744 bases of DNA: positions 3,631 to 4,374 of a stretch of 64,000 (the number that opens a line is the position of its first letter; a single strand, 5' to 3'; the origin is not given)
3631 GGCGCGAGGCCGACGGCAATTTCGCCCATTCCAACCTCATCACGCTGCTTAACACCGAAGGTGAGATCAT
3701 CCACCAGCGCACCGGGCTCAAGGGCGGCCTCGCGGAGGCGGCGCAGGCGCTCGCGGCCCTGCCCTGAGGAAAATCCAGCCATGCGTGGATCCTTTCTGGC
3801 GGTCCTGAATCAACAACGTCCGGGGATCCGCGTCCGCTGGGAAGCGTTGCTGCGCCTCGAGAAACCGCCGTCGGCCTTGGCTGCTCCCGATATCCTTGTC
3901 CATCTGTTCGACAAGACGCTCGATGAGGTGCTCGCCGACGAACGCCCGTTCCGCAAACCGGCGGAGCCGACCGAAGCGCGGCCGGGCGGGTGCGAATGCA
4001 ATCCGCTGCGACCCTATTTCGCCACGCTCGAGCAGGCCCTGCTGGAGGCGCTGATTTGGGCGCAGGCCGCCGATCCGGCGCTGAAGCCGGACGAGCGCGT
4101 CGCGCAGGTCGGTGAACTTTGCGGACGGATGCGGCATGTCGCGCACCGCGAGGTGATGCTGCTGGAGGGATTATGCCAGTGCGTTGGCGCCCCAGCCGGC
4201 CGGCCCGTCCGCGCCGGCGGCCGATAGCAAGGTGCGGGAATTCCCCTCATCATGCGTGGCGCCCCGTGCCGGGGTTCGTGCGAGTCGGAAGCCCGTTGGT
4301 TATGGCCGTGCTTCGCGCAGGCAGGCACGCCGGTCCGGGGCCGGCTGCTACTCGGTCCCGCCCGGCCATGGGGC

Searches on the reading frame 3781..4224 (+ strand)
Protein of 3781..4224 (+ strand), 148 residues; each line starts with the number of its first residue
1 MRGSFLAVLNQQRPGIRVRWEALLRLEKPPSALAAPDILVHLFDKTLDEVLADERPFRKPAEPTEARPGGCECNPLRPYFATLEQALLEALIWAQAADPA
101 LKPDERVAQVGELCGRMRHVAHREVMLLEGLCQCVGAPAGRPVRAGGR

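Call 6: search_protein_families(library=pfam, proteins=[window:3781-4224:+], max_evalue=1)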
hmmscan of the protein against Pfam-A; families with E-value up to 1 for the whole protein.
window:3781-4224:+ (148 aa): 0 families

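Call 7: search_protein_families(library=ncbifam, proteins=[window:3781-4224:+], max_evalue=1)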
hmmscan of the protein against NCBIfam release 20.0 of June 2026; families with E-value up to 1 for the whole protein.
window:3781-4224:+ (148 aa): 0 families

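Call 41: find_homologous_proteins(query=window:3781-4224:+, max_evalue=0.001)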
Query window:3781-4224:+ (148 aa): 85 proteins with E <= 0.001 among 800 candidates.
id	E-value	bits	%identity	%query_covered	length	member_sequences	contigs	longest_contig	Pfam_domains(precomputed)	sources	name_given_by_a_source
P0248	1.6e-93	328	100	100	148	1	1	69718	-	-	-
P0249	1.2e-57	212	74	91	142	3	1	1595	-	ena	-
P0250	1.8e-56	208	73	91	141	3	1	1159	-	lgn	-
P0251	1.1e-55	206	72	91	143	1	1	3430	-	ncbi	-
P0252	6.6e-55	203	72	91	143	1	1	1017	-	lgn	-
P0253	9.9e-55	202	71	91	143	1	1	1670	-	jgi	jgi:hypothetical protein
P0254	6.8e-54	200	71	93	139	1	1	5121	-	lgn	-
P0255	7.9e-54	199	71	89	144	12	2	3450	-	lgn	-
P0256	9.3e-54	199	70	91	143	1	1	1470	-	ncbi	-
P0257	1.1e-53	199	68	93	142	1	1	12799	-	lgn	-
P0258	2.0e-53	198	70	91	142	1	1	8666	-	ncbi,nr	ncbi:MAG: hypothetical protein QG602_1421 [Verrucomicrobiota bacterium]|nr:hypothetical protein [Ver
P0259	3.0e-53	198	70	91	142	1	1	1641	-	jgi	jgi:hypothetical protein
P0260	3.1e-53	198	69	91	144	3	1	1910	-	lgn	-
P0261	4.8e-53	197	67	91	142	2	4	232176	-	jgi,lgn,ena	-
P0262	1.4e-52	195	72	86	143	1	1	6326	-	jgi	jgi:hypothetical protein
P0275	3.5e-48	181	64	95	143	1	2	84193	-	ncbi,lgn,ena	-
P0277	1.8e-43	166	59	96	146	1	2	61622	-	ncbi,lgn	ncbi:MAG: hypothetical protein ACOZE5_16320 [Verrucomicrobiota bacterium]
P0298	2.5e-29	120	51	95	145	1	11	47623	-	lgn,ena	-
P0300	1.0e-26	111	49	98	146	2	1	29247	-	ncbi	-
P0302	1.8e-24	104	46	91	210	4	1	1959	-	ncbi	-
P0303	3.1e-24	103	50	90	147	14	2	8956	-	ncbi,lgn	-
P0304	5.0e-24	103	49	90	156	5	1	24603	-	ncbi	-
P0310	6.2e-23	99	46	95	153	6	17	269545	-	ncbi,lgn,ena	-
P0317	9.2e-22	95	46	97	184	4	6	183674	-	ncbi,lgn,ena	ncbi:MAG: hypothetical protein WCL24_00785 [Verrucomicrobiota bacterium]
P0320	2.5e-21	94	48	90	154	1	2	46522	-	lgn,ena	-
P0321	3.3e-21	94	44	91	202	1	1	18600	-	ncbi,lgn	-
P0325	4.0e-20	90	46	90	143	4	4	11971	-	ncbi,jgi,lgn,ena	-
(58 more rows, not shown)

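Call 42: find_encoding_contigs(protein=P0277, flank=8000, max_places=1)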
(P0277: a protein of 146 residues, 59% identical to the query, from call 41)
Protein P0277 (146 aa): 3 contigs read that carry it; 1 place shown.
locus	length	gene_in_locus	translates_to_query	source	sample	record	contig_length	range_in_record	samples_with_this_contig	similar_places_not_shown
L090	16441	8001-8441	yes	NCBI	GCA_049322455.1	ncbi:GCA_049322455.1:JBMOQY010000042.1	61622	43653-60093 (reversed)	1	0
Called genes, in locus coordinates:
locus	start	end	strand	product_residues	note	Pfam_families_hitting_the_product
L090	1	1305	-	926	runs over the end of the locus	PF01326:PPDK_N, PF00391:PEP-utilizers, PF02896:PEP-utilizers_C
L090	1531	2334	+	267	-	PF00902:TatC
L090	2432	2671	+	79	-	PF04014:MazE_antitoxin (weak)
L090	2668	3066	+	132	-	PF01850:PIN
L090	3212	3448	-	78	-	-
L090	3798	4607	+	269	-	PF14256:YwiC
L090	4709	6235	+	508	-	PF07731:Cu-oxidase_2 (faint), PF07732:Cu-oxidase_3, PF00034:Cytochrom_C, PF13442:Cytochrome_CBB3 (weak)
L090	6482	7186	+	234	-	PF03781:FGE-sulfatase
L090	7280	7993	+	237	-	PF02630:SCO1-SenC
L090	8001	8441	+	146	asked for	-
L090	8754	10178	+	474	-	PF00115:COX1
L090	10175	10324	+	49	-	-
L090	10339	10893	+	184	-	-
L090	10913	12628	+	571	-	PF00115:COX1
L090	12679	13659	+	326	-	PF00578:AhpC-TSA (weak), PF02630:SCO1-SenC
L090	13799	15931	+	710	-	PF00033:Cytochrome_B, PF13631:Cytochrom_B_N_2, PF00037:Fer4 (faint), PF12837:Fer4_6 (faint), PF13183:Fer4_8 (faint), PF12838:Fer4_7, PF13187:Fer4_9 (weak), PF02662:FlpD (weak), +1 more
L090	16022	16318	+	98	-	PF10006:DUF2249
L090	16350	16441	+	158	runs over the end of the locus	PF03264:Cytochrom_NNT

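Call 43: find_encoding_contigs(protein=P0261, flank=8000, max_places=1)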
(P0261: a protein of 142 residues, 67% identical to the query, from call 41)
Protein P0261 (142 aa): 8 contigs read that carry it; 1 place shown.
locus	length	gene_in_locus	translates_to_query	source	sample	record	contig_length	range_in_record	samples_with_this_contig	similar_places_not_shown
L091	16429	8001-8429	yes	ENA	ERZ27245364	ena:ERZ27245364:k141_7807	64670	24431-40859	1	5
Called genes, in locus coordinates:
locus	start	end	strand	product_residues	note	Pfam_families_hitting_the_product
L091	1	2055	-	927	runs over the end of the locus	PF01326:PPDK_N, PF00391:PEP-utilizers, PF02896:PEP-utilizers_C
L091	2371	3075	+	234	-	PF00902:TatC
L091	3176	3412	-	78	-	-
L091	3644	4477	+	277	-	PF14256:YwiC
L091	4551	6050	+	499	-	PF07731:Cu-oxidase_2 (faint), PF07732:Cu-oxidase_3, PF00034:Cytochrom_C, PF13442:Cytochrome_CBB3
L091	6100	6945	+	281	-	PF03781:FGE-sulfatase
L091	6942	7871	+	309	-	PF02630:SCO1-SenC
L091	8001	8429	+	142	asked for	-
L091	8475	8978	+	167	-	PF13473:Cupredoxin_1 (faint), PF00127:Copper-bind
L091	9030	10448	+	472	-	-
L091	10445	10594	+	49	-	-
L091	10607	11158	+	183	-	PF00116:COX2 (weak)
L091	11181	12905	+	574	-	PF00115:COX1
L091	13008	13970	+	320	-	PF00578:AhpC-TSA (weak), PF02630:SCO1-SenC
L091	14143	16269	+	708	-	PF00033:Cytochrome_B, PF13631:Cytochrom_B_N_2, PF12837:Fer4_6 (faint), PF14697:Fer4_21 (faint), PF12838:Fer4_7, PF13187:Fer4_9 (weak), PF00037:Fer4 (weak), PF02662:FlpD (weak)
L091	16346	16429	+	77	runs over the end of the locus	PF10006:DUF2249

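Call 44: find_encoding_contigs(protein=P0310, flank=8000, max_places=1)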
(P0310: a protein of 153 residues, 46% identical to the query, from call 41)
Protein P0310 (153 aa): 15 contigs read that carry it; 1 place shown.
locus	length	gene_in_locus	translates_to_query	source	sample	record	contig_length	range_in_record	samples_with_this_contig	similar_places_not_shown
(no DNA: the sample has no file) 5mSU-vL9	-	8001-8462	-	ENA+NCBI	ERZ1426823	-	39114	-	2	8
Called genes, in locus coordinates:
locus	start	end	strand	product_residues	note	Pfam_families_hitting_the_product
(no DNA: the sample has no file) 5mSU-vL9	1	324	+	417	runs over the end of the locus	PF07221:GlcNAc_2-epim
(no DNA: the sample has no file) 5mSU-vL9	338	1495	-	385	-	PF01208:URO-D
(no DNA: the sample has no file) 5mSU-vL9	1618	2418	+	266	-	PF01182:Glucosamine_iso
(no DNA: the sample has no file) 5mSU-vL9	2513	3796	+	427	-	PF00083:Sugar_tr (faint), PF07690:MFS_1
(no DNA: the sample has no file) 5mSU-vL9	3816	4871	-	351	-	PF01208:URO-D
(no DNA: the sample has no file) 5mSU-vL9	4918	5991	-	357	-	PF03786:UxuA, PF01261:AP_endonuc_2, PF03786:UxuA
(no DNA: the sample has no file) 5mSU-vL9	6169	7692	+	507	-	PF08666:SAF, PF04295:GD_AH_second, PF20629:GD_AH_C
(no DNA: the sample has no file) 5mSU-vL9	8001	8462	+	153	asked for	-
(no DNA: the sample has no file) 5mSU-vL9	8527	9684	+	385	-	PF01208:URO-D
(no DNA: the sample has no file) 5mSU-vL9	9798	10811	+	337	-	PF01208:URO-D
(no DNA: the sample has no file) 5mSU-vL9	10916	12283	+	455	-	PF01547:SBP_bac_1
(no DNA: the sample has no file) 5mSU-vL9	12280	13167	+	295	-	PF00528:BPD_transp_1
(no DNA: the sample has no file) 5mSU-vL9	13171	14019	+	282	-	PF00528:BPD_transp_1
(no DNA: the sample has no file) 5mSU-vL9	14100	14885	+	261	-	PF00142:Fer4_NifH (faint), PF01656:CbiA, PF02374:ArsA_ATPase (weak), PF06564:CBP_BcsQ, PF09140:MipZ (weak), PF10609:ParA (weak), PF13614:AAA_31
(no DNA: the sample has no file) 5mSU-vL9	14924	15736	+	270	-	PF06182:ABC2_membrane_6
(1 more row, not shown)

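Call 45: list_cluster_members(proteins=[P0310, P0321, P0300, P0304, P0303, P0325, P0275, P0302, P0090, P0094])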
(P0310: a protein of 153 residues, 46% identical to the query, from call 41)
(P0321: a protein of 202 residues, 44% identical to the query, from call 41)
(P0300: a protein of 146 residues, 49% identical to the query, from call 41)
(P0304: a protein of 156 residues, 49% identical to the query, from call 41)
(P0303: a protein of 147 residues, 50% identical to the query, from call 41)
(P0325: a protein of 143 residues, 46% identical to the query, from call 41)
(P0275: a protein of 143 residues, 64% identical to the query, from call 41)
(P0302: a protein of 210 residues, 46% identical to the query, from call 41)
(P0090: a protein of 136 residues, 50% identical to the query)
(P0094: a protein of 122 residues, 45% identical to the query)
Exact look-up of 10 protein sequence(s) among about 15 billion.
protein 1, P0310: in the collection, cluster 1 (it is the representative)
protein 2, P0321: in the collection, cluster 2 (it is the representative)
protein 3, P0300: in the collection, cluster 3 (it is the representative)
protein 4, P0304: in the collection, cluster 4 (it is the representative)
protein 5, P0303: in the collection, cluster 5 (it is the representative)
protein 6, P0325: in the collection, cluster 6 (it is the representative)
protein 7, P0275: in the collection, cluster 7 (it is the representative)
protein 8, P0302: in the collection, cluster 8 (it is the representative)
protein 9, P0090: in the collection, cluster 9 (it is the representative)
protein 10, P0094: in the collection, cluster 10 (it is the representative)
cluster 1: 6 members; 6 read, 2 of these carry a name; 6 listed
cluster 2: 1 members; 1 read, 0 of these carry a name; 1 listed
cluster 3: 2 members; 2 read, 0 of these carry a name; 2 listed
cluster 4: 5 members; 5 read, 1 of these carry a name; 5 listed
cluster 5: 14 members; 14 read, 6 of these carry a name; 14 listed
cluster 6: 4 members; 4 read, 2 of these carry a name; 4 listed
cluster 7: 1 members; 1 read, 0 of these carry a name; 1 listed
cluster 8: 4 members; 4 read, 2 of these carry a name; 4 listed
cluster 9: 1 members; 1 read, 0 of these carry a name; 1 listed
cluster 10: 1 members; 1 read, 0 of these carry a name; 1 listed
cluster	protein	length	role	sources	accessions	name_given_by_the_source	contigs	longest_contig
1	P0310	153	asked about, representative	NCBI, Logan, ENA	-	-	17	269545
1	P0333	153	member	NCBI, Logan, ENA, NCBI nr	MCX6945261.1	MAG: hypothetical protein NT173_10995 [Opitutales bacterium] | hypothetical protein [Opitutales bacterium]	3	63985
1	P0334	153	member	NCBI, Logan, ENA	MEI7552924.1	MAG: hypothetical protein WCL24_11395 [Verrucomicrobiota bacterium]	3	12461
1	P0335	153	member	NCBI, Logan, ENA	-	-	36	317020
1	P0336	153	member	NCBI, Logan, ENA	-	-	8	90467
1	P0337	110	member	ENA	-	-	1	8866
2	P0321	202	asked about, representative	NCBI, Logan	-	-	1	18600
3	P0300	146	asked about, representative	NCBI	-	-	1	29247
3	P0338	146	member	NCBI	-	-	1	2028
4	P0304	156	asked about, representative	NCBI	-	-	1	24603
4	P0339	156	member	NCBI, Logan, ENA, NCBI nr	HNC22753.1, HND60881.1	MAG TPA: hypothetical protein PLU52_01005 [Opitutaceae bacterium] | hypothetical protein [Opitutaceae bacterium]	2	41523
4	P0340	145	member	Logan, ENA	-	-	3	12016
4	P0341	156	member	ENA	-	-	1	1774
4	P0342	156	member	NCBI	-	-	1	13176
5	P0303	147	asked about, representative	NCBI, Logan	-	-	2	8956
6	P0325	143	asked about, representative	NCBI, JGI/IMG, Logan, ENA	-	-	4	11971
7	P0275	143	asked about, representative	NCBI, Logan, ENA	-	-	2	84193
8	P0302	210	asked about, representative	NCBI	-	-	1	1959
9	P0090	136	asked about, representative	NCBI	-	-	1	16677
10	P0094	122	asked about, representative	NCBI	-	-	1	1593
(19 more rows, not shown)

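Call 64: find_encoding_contigs(protein=P0317, flank=7000, max_places=1)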
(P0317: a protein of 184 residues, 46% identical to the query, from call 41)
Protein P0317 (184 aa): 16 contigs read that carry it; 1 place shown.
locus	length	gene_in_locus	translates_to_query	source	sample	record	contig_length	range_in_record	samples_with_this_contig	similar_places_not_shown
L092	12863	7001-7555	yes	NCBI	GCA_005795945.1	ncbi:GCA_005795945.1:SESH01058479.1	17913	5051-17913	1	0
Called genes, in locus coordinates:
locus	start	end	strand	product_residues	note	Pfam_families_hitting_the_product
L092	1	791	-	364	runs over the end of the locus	PF00072:Response_reg, PF00512:HisKA (weak), PF02518:HATPase_c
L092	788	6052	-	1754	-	PF03924:CHASE, PF13426:PAS_9, PF08447:PAS_3, PF00989:PAS, PF00989:PAS, PF08447:PAS_3, PF08448:PAS_4, PF13426:PAS_9, +14 more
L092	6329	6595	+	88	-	PF10006:DUF2249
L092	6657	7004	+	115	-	PF02311:AraC_binding (weak), PF07883:Cupin_2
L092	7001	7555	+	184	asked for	-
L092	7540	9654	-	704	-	PF00033:Cytochrome_B, PF13631:Cytochrom_B_N_2, PF00037:Fer4 (faint), PF12838:Fer4_7 (weak), PF13187:Fer4_9 (weak), PF14697:Fer4_21 (faint), PF02662:FlpD (weak)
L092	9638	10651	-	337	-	PF00578:AhpC-TSA (weak), PF02630:SCO1-SenC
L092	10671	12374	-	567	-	PF00115:COX1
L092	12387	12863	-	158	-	?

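Call 65: find_encoding_contigs(protein=P0298, flank=7000, max_places=1)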
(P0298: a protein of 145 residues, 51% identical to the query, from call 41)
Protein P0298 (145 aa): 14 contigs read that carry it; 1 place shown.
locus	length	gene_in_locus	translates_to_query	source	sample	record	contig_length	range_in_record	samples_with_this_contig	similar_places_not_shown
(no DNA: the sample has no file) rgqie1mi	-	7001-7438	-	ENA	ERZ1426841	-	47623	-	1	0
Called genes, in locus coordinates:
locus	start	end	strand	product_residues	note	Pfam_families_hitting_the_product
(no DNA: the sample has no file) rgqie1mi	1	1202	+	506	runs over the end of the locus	PF07731:Cu-oxidase_2 (faint), PF07732:Cu-oxidase_3, PF00034:Cytochrom_C, PF13442:Cytochrome_CBB3 (weak)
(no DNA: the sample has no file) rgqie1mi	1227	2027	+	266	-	PF03781:FGE-sulfatase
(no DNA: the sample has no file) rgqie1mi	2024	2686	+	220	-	PF02630:SCO1-SenC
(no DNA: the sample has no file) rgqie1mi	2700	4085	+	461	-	PF13372:Alginate_exp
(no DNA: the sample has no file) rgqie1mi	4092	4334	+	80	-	PF10006:DUF2249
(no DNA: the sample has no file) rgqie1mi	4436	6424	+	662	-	PF08376:NIT, PF00015:MCPsignal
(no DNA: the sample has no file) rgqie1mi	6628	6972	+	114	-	PF02311:AraC_binding (weak), PF07883:Cupin_2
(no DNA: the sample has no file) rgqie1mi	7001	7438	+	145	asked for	-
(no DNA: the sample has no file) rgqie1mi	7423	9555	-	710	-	PF00033:Cytochrome_B, PF13631:Cytochrom_B_N_2, PF00037:Fer4 (faint), PF14697:Fer4_21 (faint), PF12838:Fer4_7, PF13187:Fer4_9 (weak), PF02662:FlpD (faint)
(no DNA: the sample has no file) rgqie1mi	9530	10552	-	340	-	PF02630:SCO1-SenC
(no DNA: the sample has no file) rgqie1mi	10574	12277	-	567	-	PF00115:COX1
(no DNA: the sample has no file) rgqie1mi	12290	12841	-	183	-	-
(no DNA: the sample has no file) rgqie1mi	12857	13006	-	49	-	-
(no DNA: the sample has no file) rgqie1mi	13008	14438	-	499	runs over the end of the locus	-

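Call 66: find_encoding_contigs(protein=P0320, flank=7000, max_places=1)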
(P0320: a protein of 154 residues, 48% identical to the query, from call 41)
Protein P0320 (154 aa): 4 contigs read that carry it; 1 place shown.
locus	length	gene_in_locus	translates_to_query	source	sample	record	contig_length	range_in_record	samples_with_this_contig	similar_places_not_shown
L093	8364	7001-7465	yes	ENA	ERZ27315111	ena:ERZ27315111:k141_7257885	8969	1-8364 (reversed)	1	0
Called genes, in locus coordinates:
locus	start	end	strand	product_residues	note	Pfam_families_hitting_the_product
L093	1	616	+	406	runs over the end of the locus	?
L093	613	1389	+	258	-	PF02754:CCG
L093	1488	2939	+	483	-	PF02589:LUD_dom, PF13187:Fer4_9 (faint), PF00037:Fer4 (faint), PF12798:Fer4_3 (faint), PF13183:Fer4_8, PF11870:LutB_C (weak)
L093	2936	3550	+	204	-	PF02589:LUD_dom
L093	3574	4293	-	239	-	PF00027:cNMP_binding, PF13545:HTH_Crp_2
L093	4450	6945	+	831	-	PF03477:ATP-cone, PF02867:Ribonuc_red_lgC (faint)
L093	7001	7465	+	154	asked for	-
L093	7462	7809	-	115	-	PF02311:AraC_binding, PF07883:Cupin_2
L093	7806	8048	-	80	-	PF10006:DUF2249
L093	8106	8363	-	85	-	?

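Call 68: search_protein_families(library=padloc, proteins=[window:3781-4224:+], max_evalue=1)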
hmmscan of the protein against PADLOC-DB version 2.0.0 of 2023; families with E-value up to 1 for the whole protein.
window:3781-4224:+ (148 aa): 0 families

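Call 70: predict_structure(alignment_id=A4)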
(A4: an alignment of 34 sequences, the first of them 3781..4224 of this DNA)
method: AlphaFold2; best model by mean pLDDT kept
length: 148 residues; sequences in the alignment: 34
mean_pLDDT: 82.4   pTM: 0.72
mean pLDDT of the five models: 82.4, 81.5, 79.9, 79.8, 79.5
residues with pLDDT >= 90: 71; 70-90: 40; 50-70: 37; < 50: 0
segments of 3 or more residues with pLDDT < 50: none
pLDDT, mean of each block of 10 residues (from residue 1): 87 93 84 76 92 70 62 85 93 93 94 92 86 66 58
secondary structure, 60 per line:
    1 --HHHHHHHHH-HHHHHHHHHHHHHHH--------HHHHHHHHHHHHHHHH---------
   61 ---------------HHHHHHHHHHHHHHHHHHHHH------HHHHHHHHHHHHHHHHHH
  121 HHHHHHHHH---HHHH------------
elements in order: H3-11 H13-27 H36-51 H76-96 H103-129 H133-136

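Call 72: fold_search(model_id=the predicted structure, library=pdb)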
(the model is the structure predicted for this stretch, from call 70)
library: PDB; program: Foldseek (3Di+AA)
matches with E <= 10: 86; with E <= 0.001: 0
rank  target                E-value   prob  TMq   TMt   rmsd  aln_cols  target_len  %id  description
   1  5d39_A                8.6e-01  0.15  0.24  0.09  15.7       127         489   20  Transcription factor-DNA complex (released 2016-08-10)
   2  5d39_D                1.2e+00  0.09  0.22  0.08  17.2       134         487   19  Transcription factor-DNA complex (released 2016-08-10)
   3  8jax_B                1.6e+00  0.12  0.26  0.24  14.8       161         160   12  Cryo-EM structure of Holo form of ScBfr with O symmetry (released 2023-08-02)
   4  9lki_B                1.6e+00  0.11  0.24  0.28  15.7       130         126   16  N-terminal domain (NTD) structure of aciniform spidroin 1(AcSp1) from Latrodectus hesperus (released 2025-10-01)
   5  9h1u_B                2.2e+00  0.11  0.26  0.25  13.5       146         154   16  Cryo-EM structure of Heterooligomeric Bacterioferritin (released 2025-10-29)
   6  4xks_A                2.5e+00  0.10  0.26  0.25  14.0       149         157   14  E. coli BFR variant Y45F (released 2015-12-16)
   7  5xx9_B                2.5e+00  0.10  0.27  0.26  12.5       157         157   15  Crystal structure of Bacterioferritin (released 2018-07-11)
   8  7y6f_C                2.6e+00  0.09  0.26  0.25  13.9       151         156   14  Cryo-EM structure of Apo form of ScBfr (released 2023-07-05)
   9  4xku_A                2.9e+00  0.08  0.24  0.23  15.4       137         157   16  E coli BFR variant Y114F (released 2015-12-16)
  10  4l8i_A                3.1e+00  0.13  0.31  0.38  11.0       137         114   11  Crystal structure of RSV epitope scaffold FFL_005 (released 2014-02-12)
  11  8w8z_A                3.1e+00  0.08  0.25  0.24  13.7       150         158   13  Escherichia coli ferritin mutant-M52H (released 2024-09-04)
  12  8x2q                  3.1e+00  0.06  0.20  0.26  23.8       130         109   15  The Crystal Structure of APC from Biortus. (released 2023-11-22)
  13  6xxv_F                3.2e+00  0.11  0.27  0.36  12.4       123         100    9  Crystal Structure of a computationally designed Immunogen S2_1.2 in complex with its elicited antibody C57 (released 2020-04-22)
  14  7qcf_B                3.4e+00  0.15  0.30  0.17  11.2       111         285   17  X-ray crystallographic structure of E. coli K-12 glycyl-tRNA synthetase alpha subunit (glyQ) (released 2022-05-04)
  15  8rz1_D                3.4e+00  0.11  0.26  0.33  10.1       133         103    8  Synthetic immunogen RH5-34EM bound to monoclonal antibody R5.034 (released 2024-07-17)
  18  9h1u_A                3.8e+00  0.08  0.26  0.26  13.3       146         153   15  Cryo-EM structure of Heterooligomeric Bacterioferritin (released 2025-10-29)
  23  9clb_F                5.0e+00  0.08  0.30  0.36  11.3       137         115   12  Crystal structure of Bak bound to the inhibitory aBAK (released 2025-07-16)
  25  9drv_D                5.2e+00  0.07  0.24  0.14  11.6       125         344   15  Crystal structure of M. tuberculosis PheRS-tRNA complex bound to inhibitor D-004 (released 2025-02-12)
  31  9gmb_C                5.5e+00  0.07  0.26  0.14  14.2       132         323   11  MukEF in complex with the phage protein gp5.9 (released 2025-03-26)
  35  9dse_A                5.8e+00  0.20  0.50  0.48   6.6       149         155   14  Cyanide-ligated Bordetella pertussis globin coupled sensor regulatory domain (released 2025-12-24)
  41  9clb_D                6.5e+00  0.06  0.29  0.36  12.1       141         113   10  Crystal structure of Bak bound to the inhibitory aBAK (released 2025-07-16)
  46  9dsf_A                7.2e+00  0.16  0.49  0.47   6.5       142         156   15  Cyanide-ligated Bordetella pertussis globin coupled sensor regulatory domain S68A (released 2025-12-24)
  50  9dtf_D                7.2e+00  0.06  0.25  0.15  10.3       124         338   16  Crystal structure of the complex of M. tuberculosis PheRS with cognate precursor tRNA and fragment DDD01008876 (released 2025-06-04)
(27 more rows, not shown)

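Call 90: find_related_loci(query=A4, collection=metagenome_contigs, flank=6000)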
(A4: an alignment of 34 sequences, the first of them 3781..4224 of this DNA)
Query A4 (148 aa) in metagenome_contigs; peptide patterns used: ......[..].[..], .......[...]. (x = any residue, [..] = any of these).
263 stretches matched a pattern; 125 encode a relative of the query (tblastn E <= 1e-3); the best 80 are kept; 80 distinct loci.
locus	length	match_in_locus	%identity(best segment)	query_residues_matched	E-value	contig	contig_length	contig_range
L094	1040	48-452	72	1-135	3e-63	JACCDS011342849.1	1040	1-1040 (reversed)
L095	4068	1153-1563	67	1-137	4e-57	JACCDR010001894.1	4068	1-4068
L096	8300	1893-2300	68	1-137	3e-56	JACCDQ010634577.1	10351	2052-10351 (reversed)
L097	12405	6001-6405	67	1-135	2e-56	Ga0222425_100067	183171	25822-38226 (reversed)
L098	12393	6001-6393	61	1-132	4e-43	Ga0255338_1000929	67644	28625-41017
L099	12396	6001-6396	54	1-133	5e-38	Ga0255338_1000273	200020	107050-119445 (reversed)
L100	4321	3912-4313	50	1-133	4e-37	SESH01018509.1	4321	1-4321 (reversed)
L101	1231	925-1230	66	1-102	2e-38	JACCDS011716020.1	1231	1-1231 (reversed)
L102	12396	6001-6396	52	1-133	2e-36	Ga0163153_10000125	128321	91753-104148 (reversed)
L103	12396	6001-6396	52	1-133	2e-36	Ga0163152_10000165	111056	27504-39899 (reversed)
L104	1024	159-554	52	1-133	1e-37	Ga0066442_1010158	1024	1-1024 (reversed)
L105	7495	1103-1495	49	1-132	2e-31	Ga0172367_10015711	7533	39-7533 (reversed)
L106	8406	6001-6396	50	1-133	9e-31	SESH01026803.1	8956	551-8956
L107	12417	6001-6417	44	1-133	8e-31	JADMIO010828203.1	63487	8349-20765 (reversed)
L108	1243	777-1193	48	1-140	8e-31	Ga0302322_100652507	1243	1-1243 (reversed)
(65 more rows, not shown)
